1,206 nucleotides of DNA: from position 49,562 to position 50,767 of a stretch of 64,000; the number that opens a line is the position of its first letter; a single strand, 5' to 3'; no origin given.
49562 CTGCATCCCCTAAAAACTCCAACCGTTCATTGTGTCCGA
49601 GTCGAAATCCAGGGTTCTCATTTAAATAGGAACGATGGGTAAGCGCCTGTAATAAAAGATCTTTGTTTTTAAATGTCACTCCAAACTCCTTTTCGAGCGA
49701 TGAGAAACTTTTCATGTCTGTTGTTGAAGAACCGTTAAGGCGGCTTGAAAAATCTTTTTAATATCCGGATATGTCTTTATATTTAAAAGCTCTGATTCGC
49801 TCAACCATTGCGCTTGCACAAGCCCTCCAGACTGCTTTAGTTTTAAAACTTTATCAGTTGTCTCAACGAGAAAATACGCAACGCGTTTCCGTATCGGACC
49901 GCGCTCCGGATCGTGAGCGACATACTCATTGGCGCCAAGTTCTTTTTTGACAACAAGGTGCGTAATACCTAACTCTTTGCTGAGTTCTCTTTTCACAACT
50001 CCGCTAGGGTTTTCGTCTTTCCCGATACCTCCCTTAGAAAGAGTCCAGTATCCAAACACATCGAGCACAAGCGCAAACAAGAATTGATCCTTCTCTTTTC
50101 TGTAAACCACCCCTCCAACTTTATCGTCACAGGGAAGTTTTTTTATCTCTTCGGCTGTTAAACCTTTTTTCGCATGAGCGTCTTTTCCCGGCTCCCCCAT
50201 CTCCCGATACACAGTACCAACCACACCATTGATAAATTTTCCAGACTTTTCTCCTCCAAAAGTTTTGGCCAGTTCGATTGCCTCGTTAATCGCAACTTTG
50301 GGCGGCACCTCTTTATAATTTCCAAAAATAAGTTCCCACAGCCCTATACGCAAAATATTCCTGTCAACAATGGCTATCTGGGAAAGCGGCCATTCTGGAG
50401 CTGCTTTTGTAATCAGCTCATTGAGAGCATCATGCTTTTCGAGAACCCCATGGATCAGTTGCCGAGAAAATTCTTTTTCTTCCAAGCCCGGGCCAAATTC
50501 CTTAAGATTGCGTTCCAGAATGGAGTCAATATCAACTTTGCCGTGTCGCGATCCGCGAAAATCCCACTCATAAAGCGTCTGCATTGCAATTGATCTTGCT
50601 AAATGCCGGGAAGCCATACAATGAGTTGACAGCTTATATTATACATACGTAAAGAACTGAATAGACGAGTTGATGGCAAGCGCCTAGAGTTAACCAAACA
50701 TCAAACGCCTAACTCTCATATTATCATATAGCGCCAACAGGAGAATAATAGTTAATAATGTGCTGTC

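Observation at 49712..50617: NusB fused to a NUDIX hydrolase domain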

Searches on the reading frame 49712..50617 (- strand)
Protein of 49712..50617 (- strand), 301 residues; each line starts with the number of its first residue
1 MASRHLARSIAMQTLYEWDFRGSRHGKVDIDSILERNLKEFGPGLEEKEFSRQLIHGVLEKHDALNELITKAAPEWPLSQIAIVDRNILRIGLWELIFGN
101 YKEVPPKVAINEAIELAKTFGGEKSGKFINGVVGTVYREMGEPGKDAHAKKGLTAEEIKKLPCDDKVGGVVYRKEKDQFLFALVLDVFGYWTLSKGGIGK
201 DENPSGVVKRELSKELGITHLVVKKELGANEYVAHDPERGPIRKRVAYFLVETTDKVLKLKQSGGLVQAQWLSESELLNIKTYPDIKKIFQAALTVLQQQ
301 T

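Call 3: search_protein_families(library=pfam, proteins=[window:49712-50617:-], max_evalue=1)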
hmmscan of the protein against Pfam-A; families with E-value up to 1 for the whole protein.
window:49712-50617:- (301 aa): 2 families
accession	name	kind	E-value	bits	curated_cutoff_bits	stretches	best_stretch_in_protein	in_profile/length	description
PF01029.23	NusB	-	7.5e-34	117.4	23.1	1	7-138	3-133/133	NusB family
PF00293.34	NUDIX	-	8.2e-10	39.3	21.1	1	167-291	6-132/134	NUDIX domain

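Call 4: search_protein_families(library=ncbifam, proteins=[window:49712-50617:-], max_evalue=1)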
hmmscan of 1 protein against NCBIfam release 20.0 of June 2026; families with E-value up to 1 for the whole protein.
window:49712-50617:- (301 aa): 17 families
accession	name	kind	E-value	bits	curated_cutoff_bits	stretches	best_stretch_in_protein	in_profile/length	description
TIGR01951.1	nusB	equivalog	1.9e-37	128.4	88.35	1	4-139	2-130/131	transcription antitermination factor NusB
NF001223.0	PRK00202.1-1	equivalog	1.2e-25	90.3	131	1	2-138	7-142/146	transcription antitermination factor NusB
NF011494.0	PRK14902.1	equivalog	5.1e-13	48.6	319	1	7-142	5-131/444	16S rRNA (cytosine(967)-C(5))-methyltransferase RsmB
TIGR00563.1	rsmB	equivalog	2.4e-09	36.8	269.05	1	8-147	1-130/437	16S rRNA (cytosine(967)-C(5))-methyltransferase RsmB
NF011493.0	PRK14901.1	equivalog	9.3e-09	34.6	540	1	30-143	22-132/447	16S rRNA (cytosine(967)-C(5))-methyltransferase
NF001230.0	PRK00202.2-5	equivalog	1.3e-08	34.8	132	1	56-139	69-150/165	transcription antitermination factor NusB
NF011495.0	PRK14903.1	equivalog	5.6e-05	22.2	503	1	45-135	34-118/431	16S rRNA (cytosine(967)-C(5))-methyltransferase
NF001936.0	PRK00714.1-3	equivalog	0.00022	21.1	118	1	176-226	22-72/155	RNA pyrophosphohydrolase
NF001938.0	PRK00714.1-5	equivalog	0.00059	19.2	116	1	189-223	45-79/172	RNA pyrophosphohydrolase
NF008044.0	PRK10776.1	equivalog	0.0015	18.4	148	1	172-257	12-93/130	8-oxo-dGTP diphosphatase MutT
NF001937.0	PRK00714.1-4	equivalog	0.002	17.8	139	1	169-224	12-66/161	RNA pyrophosphohydrolase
NF008149.0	PRK10901.1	equivalog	0.0025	16.8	375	1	46-146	43-139/434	16S rRNA (cytosine(967)-C(5))-methyltransferase RsmB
NF002995.0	PRK03759.1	equivalog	0.0066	16.1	127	1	191-278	65-151/185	isopentenyl-diphosphate Delta-isomerase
NF041652.1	Nud_hyd_Dein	equivalog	0.0073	16.5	200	1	186-286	40-136/152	Nudix hydrolase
NF001934.0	PRK00714.1-1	equivalog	0.019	14.4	241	1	169-225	12-67/176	RNA pyrophosphohydrolase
NF001935.0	PRK00714.1-2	equivalog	0.071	12.6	259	1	190-224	32-66/183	RNA pyrophosphohydrolase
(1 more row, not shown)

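Call 5: find_homologous_proteins(query=window:49712-50617:-, max_evalue=0.001)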
Query window:49712-50617:- (301 aa): 8000 proteins with E <= 0.001 among 8000 candidates; the best 120 are listed.
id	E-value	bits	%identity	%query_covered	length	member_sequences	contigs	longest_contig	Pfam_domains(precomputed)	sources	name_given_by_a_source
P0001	1.8e-189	647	100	96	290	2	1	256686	PF00293.35,PF01029.24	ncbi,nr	ncbi:MAG: transcription antitermination factor NusB [Candidatus Ryanbacteria bacterium RIFCSPLOWO2_1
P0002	3.1e-173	593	93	100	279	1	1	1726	PF00293.35,PF01029.24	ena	-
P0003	5.1e-161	553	80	100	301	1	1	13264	PF00293.35,PF01029.24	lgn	-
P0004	4.4e-122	425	66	100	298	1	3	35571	PF00293.35,PF01029.24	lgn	-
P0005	4.8e-120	419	62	99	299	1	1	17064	PF00293.35,PF01029.24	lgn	-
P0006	8.6e-117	408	63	99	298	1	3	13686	PF00293.35,PF01029.24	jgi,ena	-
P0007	3.2e-116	406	65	96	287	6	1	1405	PF00293.35,PF01029.24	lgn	-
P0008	2.7e-115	403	62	99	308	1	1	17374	PF00293.35,PF01029.24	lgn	-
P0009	5.6e-114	399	61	99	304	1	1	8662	PF00293.35,PF01029.24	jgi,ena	-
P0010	1.6e-113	397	59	100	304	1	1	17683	PF00293.35,PF01029.24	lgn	-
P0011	2.8e-113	396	64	96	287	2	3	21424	PF00293.35,PF01029.24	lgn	-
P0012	1.6e-111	391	59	99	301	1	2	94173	PF00293.35,PF01029.24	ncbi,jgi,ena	-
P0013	6.3e-111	389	57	100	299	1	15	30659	PF00293.35,PF01029.24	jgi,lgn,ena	-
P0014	7.5e-111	388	57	100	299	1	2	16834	PF00293.35,PF01029.24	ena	-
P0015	3.3e-110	386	59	99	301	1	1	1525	PF00293.35,PF01029.24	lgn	-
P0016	4.0e-110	386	59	100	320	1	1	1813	PF00293.35,PF01029.24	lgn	-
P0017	6.6e-110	385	59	99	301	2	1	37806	PF00293.35,PF01029.24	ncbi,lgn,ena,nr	ncbi:MAG: Uncharacterized protein G01um101429_1004 [Parcubacteria group bacterium Gr01-1014_29]|nr:M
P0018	1.1e-109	385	58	98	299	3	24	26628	PF00293.35,PF01029.24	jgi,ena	-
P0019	4.1e-109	383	57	100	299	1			PF00293.35,PF01029.24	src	-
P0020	7.5e-109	382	57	98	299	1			PF00293.35,PF01029.24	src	-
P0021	8.0e-109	382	59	99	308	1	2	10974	PF00293.35,PF01029.24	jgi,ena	-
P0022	1.3e-108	381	59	99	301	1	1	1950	PF00293.35,PF01029.24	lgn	-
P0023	2.3e-108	380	58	99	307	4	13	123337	PF00293.35,PF01029.24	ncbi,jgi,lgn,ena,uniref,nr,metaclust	ncbi:MAG: transcription antitermination factor NusB [Candidatus Ryanbacteria bacterium RIFCSPHIGHO2_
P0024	3.3e-108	380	59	99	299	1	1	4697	PF00293.35,PF01029.24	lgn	-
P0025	4.5e-108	379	58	99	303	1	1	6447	PF00293.35,PF01029.24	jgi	jgi:transcription antitermination protein NusB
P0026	5.1e-108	379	59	99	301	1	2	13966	PF00293.35,PF01029.24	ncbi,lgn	-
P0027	6.3e-108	379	60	98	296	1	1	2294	PF00293.35,PF01029.24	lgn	-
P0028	8.8e-108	378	57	98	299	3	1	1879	PF00293.35,PF01029.24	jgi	-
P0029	9.6e-108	378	56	100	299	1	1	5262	PF00293.35,PF01029.24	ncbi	-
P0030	1.1e-107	378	59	99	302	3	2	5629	PF00293.35,PF01029.24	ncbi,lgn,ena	ncbi:MAG: transcription antitermination factor NusB [Patescibacteria group bacterium]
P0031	1.2e-107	378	58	99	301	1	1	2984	PF00293.35,PF01029.24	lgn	-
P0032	1.8e-107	377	58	99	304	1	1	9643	PF00293.35,PF01029.24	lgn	-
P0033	3.2e-107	377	56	98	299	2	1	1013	PF00293.35,PF01029.24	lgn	-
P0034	4.4e-107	376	58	99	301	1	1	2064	PF00293.35,PF01029.24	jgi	jgi:transcription antitermination protein NusB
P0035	4.5e-107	376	57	99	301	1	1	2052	PF00293.35,PF01029.24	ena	-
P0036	4.5e-107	376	60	99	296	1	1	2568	PF00293.35,PF01029.24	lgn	-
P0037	4.9e-107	376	58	99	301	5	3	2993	PF00293.35,PF01029.24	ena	-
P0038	5.1e-107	376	59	98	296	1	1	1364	PF00293.35,PF01029.24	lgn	-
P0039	8.1e-107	375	58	99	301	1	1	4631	PF00293.35,PF01029.24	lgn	-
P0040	8.2e-107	375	58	99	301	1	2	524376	PF00293.35,PF01029.24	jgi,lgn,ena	-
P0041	1.5e-106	374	58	98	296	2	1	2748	PF00293.35,PF01029.24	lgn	-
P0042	1.5e-106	374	58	99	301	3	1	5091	PF00293.35,PF01029.24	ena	-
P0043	1.7e-106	374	55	99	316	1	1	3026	PF00293.35,PF01029.24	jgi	jgi:transcription antitermination protein NusB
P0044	2.6e-106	374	58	99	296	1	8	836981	PF00293.35,PF01029.24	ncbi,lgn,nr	ncbi:MAG: transcription antitermination factor NusB [Candidatus Niyogibacteria bacterium]|nr:MAG: tr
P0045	2.6e-106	374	57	99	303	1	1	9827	PF00293.35,PF01029.24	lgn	-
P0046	3.2e-106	373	59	99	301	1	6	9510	PF00293.35,PF01029.24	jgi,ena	-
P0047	4.7e-106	373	54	99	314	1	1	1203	PF00293.35,PF01029.24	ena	-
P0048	6.3e-106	372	59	98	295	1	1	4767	PF00293.35,PF01029.24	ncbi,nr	ncbi:MAG: transcription antitermination factor NusB [Candidatus Niyogibacteria bacterium]|nr:transcr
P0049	6.7e-106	372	60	97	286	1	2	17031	PF00293.35,PF01029.24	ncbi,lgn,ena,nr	ncbi:MAG: transcription antitermination factor NusB [Candidatus Ryanbacteria bacterium]|nr:transcrip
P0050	7.1e-106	372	60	97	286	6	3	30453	PF00293.35,PF01029.24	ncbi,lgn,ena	ncbi:MAG: transcription antitermination factor NusB [Patescibacteria group bacterium]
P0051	8.3e-106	372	60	95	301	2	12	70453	PF00293.35,PF01029.24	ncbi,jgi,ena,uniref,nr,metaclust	ncbi:MAG: transcription antitermination factor NusB [Candidatus Ryanbacteria bacterium RIFCSPHIGHO2_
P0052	9.2e-106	372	55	100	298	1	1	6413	PF00293.35,PF01029.24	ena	-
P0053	9.6e-106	372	55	100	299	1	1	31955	PF00293.35,PF01029.24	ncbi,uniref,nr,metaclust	ncbi:transcription antitermination factor NusB [Candidatus Giovannonibacteria bacterium RIFCSPLOWO2_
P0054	1.1e-105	372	59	95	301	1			PF00293.35,PF01029.24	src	-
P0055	1.3e-105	371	54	100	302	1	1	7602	PF00293.35,PF01029.24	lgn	-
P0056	1.4e-105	371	60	98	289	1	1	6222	PF00293.35,PF01029.24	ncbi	-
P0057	1.9e-105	371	57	98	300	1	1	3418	PF00293.35,PF01029.24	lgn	-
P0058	3.3e-105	370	57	99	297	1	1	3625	PF00293.35,PF01029.24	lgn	-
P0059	4.0e-105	370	59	95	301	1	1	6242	PF00293.35,PF01029.24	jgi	-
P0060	4.0e-105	370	56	99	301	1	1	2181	PF00293.35,PF01029.24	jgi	-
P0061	5.8e-105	369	57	99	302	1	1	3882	PF00293.35,PF01029.24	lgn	-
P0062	6.9e-105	369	55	100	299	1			PF00293.35,PF01029.24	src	-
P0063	1.0e-104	368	56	99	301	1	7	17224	PF00293.35,PF01029.24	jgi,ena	-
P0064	1.4e-104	368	58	97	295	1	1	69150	PF00293.35,PF01029.24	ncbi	-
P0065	1.4e-104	368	56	99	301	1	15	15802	PF00293.35,PF01029.24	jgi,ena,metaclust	metaclust:\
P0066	1.5e-104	368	55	100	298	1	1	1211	PF00293.35,PF01029.24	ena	-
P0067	1.5e-104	368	56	99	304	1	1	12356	PF00293.35,PF01029.24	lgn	-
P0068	1.8e-104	368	58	99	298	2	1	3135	PF00293.35,PF01029.24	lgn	-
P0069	1.9e-104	367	56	99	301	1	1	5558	PF00293.35,PF01029.24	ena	-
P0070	2.5e-104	367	56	99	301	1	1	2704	PF00293.35,PF01029.24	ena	-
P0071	2.6e-104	367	58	95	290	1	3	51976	PF00293.35,PF01029.24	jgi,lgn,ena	-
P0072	2.8e-104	367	58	99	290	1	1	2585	PF00293.35,PF01029.24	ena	-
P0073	2.9e-104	367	56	99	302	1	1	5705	PF00293.35,PF01029.24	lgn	-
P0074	3.0e-104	367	57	99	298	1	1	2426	PF00293.35,PF01029.24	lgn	-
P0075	3.0e-104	367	57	99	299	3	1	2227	PF00293.35,PF01029.24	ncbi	-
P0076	3.6e-104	367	56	100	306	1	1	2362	PF00293.35,PF01029.24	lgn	-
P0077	3.9e-104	366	55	99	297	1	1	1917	PF00293.35,PF01029.24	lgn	-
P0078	4.1e-104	366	56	96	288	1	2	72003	PF00293.35,PF01029.24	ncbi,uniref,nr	ncbi:transcription antitermination factor NusB [Candidatus Giovannonibacteria bacterium RIFCSPLOWO2_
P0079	5.3e-104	366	58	97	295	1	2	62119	PF00293.35,PF01029.24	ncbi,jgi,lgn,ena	-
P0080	5.7e-104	366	58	98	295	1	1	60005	PF00293.35,PF01029.24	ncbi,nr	ncbi:MAG: transcription antitermination factor NusB [Candidatus Niyogibacteria bacterium]|nr:transcr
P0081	6.8e-104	366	58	99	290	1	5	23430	PF00293.35,PF01029.24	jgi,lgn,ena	-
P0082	7.8e-104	365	57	99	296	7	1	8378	PF00293.35,PF01029.24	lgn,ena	-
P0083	9.5e-104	365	54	100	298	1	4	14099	PF00293.35,PF01029.24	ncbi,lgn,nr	ncbi:transcription antitermination factor NusB [Candidatus Giovannonibacteria bacterium]|nr:transcri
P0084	1.0e-103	365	55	99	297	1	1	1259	PF00293.35,PF01029.24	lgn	-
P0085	1.3e-103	365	57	99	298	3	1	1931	PF00293.35,PF01029.24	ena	-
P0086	1.4e-103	365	59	97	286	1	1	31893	PF00293.35,PF01029.24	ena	-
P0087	1.5e-103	365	55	99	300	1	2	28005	PF00293.35,PF01029.24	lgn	-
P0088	1.7e-103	364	58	99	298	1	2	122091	PF00293.35,PF01029.24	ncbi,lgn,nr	ncbi:MAG: transcription antitermination factor NusB [bacterium]|nr:transcription antitermination fac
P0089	1.9e-103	364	58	99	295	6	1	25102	PF00293.35,PF01029.24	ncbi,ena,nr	ncbi:transcription antitermination factor NusB [Patescibacteria group bacterium]|nr:transcription an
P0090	2.4e-103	364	58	98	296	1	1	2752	PF00293.35,PF01029.24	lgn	-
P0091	2.5e-103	364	56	99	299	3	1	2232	PF00293.35,PF01029.24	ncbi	-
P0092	2.6e-103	364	58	99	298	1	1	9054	PF00293.35,PF01029.24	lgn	-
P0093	2.9e-103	364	56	99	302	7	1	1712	PF00293.35,PF01029.24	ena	-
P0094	3.0e-103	364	55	99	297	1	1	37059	PF00293.35,PF01029.24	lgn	-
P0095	3.1e-103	363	56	99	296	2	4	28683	PF00293.35,PF01029.24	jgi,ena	-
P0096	4.6e-103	363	55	100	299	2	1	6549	PF00293.35,PF01029.24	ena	-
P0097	4.8e-103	363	58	100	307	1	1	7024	PF00293.35,PF01029.24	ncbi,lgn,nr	ncbi:MAG: transcription antitermination factor NusB [Candidatus Niyogibacteria bacterium]|nr:transcr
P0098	4.9e-103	363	57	97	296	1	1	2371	PF00293.35,PF01029.24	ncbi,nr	ncbi:MAG: transcription antitermination factor NusB [Candidatus Niyogibacteria bacterium]|nr:transcr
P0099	6.4e-103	362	54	99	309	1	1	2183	PF00293.35,PF01029.24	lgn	-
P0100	6.4e-103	362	58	99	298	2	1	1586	PF00293.35,PF01029.24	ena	-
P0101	7.8e-103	362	57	98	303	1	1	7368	PF00293.35,PF01029.24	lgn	-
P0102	7.8e-103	362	56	99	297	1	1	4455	PF00293.35,PF01029.24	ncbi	-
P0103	8.2e-103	362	57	99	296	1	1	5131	PF00293.35,PF01029.24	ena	-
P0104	8.8e-103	362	58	97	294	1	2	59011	PF00293.35,PF01029.24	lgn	-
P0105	1.0e-102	362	55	99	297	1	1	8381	PF00293.35,PF01029.24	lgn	-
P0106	1.2e-102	361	56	99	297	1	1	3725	PF00293.35,PF01029.24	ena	-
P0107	1.3e-102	361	56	99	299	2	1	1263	PF00293.35,PF01029.24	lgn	-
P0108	1.6e-102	361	56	99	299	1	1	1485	PF00293.35,PF01029.24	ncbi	-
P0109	2.8e-102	360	58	100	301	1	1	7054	PF00293.35,PF01029.24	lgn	-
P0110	2.8e-102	360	56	100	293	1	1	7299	PF00293.35,PF01029.24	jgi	jgi:N utilization substance protein B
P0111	3.3e-102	360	57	99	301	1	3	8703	PF00293.35,PF01029.24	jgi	jgi:N utilization substance protein B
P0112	4.6e-102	360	58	100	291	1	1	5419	PF00293.35,PF01029.24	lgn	-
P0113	4.7e-102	360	56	99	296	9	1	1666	PF00293.35,PF01029.24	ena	-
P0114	4.7e-102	360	59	97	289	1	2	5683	PF00293.35,PF01029.24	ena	-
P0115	5.3e-102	359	55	99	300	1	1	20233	PF00293.35,PF01029.24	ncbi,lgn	-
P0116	5.4e-102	359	57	99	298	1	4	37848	PF00293.35,PF01029.24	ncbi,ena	-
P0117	5.9e-102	359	56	99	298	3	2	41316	PF00293.35,PF01029.24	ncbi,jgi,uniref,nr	ncbi:MAG: transcription antitermination factor NusB [Candidatus Niyogibacteria bacterium CG10_big_fi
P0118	6.1e-102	359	56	99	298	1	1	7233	PF00293.35,PF01029.24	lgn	-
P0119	6.5e-102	359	56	100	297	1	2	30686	PF00293.35,PF01029.24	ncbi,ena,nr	ncbi:transcription antitermination factor NusB [Patescibacteria group bacterium]|nr:transcription an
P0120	6.5e-102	359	57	98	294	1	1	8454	PF00293.35,PF01029.24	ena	-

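Call 13: find_related_loci(query=A1, collection=genome_contigs, flank=5000)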
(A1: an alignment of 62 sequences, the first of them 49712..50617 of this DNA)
Query A1 (301 aa) in genome_contigs; peptide patterns used: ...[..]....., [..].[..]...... (x = any residue, [..] = any of these).
600 stretches matched a pattern (row limit reached: there are more); 595 encode a relative of the query (tblastn E <= 1e-3); the best 80 are kept; 80 distinct loci.
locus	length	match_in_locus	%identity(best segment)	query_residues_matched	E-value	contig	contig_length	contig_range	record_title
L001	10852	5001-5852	57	1-291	1e-105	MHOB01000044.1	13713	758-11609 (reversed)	MAG: Candidatus Ryanbacteria bacterium RIFCSPLOWO2_12_FULL_47_9c rifcsplowo2_12_scaffold_31660, whole genome shotgun seq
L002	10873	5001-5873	55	1-293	2e-104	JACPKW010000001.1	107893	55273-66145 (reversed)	MAG: Candidatus Giovannonibacteria bacterium isolate NC_groundwater_505_Ag_S-0.1um_43_101 S35_SO-1_scaffold_23573, whole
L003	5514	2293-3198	51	1-301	4e-96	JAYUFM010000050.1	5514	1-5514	MAG: bacterium isolate GFS_7744 GFS_7744_49, whole genome shotgun sequence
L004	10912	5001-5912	51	1-300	8e-96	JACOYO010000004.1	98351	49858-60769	MAG: Parcubacteria group bacterium isolate NC_groundwater_181_Ag_S-0.1um_44_14 S4_GD2017_2_S1_scaffold_84, whole genome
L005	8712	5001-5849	54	1-286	1e-95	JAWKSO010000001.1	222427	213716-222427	MAG: Candidatus Paceibacterota bacterium isolate BC1.90 BC1.90.fa-1, whole genome shotgun sequence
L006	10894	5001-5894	52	1-297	2e-95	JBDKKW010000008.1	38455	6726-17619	MAG: Candidatus Parcubacteria bacterium isolate hopbrook_2019_sw_WHONDRS-S19S_0012_A_bin.19 scaffold_0000024, whole geno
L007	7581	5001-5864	54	1-300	4e-94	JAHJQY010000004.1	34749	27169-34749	MAG: Patescibacteria group bacterium isolate OS_PC_MetaG.mb.122 OS_PC_MetaG.mb.122_k141_44910, whole genome shotgun sequ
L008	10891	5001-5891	52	1-300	2e-93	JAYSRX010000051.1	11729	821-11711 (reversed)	MAG: Candidatus Paceibacterota bacterium isolate GFS_12037 GFS_12037_50, whole genome shotgun sequence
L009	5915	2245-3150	49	1-300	3e-93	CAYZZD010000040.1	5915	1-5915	MAG TPA_asm: uncultured Candidatus Saccharibacteria bacterium isolate SRP135725_co1_105 genome assembly, contig: NODE_20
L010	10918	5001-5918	50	1-300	6e-93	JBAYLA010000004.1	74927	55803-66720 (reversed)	MAG: Candidatus Paceibacterota bacterium isolate SO_2016_GW1_92 scaffold00774_OW334_2016, whole genome shotgun sequence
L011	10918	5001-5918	50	1-299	3e-92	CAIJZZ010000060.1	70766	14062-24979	uncultured bacterium isolate AlinenLipids_bin-6792 genome assembly, contig: bin-6792:60/78, whole genome shotgun sequenc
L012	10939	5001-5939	51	1-300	3e-92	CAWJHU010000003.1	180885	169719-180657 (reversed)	MAG: Candidatus Nomurabacteria bacterium isolate MFD03726.bin.1.76 genome assembly, contig: contig_79000, whole genome s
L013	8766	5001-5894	51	1-300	1e-91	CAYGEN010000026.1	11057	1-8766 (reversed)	MAG TPA_asm: uncultured Candidatus Saccharibacteria bacterium isolate ERP113451_co3_404 genome assembly, contig: NODE_48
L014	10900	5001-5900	49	1-301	2e-91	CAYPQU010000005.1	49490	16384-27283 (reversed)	MAG TPA_asm: uncultured Candidatus Saccharibacteria bacterium isolate SRP263991_co4_304 genome assembly, contig: NODE_62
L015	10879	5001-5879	49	1-300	3e-91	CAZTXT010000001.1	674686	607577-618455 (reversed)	MAG TPA_asm: uncultured Candidatus Saccharibacteria bacterium isolate SRP273308_co1_153 genome assembly, contig: NODE_3_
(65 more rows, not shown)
